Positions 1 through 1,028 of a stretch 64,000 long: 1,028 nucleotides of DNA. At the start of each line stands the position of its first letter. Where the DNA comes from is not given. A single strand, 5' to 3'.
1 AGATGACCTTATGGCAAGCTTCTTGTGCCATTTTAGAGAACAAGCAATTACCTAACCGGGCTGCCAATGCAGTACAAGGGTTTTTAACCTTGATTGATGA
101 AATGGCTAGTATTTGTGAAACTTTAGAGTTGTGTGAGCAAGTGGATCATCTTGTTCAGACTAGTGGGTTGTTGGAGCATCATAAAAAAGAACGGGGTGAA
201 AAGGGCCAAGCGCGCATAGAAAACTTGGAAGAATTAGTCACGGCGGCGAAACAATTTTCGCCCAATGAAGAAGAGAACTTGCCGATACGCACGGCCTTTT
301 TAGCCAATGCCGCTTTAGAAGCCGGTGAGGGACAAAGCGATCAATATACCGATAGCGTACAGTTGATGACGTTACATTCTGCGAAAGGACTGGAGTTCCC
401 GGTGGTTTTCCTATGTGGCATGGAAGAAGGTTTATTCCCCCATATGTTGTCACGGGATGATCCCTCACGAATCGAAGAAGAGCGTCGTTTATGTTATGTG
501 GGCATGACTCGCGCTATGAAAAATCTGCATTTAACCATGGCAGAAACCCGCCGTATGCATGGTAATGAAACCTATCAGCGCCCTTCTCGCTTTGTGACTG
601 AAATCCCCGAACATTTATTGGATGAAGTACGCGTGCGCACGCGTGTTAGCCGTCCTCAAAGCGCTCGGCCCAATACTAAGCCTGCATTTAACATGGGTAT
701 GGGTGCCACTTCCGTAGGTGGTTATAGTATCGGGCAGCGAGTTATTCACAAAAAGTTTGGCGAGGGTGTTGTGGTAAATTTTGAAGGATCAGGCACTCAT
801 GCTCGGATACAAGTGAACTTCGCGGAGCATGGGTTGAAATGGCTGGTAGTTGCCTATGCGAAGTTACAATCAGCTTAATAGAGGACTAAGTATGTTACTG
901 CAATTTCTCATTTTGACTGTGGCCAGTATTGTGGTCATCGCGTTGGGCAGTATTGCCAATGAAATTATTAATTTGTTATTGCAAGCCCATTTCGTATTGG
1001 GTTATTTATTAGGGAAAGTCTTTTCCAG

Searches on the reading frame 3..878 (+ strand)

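Call 30: search_protein_families(library=pfam, proteins=[window:3-878:+], max_evalue=0.00001)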
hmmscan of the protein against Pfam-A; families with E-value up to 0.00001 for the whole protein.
window:3-878:+ (291 aa): 3 families
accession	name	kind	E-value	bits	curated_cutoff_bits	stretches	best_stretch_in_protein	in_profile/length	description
PF13361.12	UvrD_C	-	2.8e-35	122.8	25.6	1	61-181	228-349/350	UvrD-like helicase C-terminal domain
PF21196.3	PcrA_UvrD_tudor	-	3.2e-10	40.1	23.9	1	243-286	1-44/48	PcrA/UvrD tudor domain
PF13538.12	UvrD_C_2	-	4.7e-09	36.4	27.4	1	121-177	4-51/52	UvrD-like helicase C-terminal domain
